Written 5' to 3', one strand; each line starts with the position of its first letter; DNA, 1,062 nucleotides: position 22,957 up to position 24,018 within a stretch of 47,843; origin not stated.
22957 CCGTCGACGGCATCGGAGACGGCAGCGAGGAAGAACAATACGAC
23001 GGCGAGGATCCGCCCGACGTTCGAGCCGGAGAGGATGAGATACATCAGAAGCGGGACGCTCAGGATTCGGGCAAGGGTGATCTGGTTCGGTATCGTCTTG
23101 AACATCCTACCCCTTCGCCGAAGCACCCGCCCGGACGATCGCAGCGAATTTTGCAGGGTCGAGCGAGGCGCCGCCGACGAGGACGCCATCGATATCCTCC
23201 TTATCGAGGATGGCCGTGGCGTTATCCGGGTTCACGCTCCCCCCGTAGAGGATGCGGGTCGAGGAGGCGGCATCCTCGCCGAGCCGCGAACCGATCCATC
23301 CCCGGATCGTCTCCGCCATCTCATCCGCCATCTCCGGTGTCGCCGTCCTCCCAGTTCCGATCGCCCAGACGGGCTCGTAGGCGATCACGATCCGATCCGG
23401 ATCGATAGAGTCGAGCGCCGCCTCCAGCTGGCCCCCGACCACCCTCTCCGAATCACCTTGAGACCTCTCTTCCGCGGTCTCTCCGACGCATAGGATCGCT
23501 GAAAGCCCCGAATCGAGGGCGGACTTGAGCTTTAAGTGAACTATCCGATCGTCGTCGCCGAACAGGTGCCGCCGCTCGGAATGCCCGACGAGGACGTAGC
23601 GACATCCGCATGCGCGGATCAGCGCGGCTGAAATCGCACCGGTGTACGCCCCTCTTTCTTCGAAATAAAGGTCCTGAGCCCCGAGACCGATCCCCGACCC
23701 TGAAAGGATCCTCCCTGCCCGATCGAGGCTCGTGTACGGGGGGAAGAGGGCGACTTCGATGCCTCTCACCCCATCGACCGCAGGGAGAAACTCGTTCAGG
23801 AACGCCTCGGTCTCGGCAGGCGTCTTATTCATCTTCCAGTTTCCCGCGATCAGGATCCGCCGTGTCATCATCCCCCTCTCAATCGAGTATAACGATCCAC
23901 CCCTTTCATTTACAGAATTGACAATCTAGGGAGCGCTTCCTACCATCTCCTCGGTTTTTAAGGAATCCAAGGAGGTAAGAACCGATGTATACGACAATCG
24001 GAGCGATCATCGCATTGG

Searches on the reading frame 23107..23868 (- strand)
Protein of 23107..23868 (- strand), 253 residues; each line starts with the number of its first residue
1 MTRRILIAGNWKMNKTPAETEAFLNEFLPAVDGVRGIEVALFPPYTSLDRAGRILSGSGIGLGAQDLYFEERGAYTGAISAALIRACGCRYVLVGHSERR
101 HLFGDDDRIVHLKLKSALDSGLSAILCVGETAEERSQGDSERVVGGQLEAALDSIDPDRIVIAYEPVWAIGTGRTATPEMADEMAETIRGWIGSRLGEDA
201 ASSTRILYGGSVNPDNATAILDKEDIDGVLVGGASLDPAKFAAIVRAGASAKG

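Call 62: search_protein_families(library=pfam, proteins=[window:23107-23868:-], max_evalue=0.001)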
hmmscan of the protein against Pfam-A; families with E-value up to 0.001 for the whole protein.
window:23107-23868:- (253 aa): 1 family
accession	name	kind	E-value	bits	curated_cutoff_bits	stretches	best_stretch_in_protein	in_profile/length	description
PF00121.24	TIM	-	1.9e-87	293.3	20.1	1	6-247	2-244/245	Triosephosphate isomerase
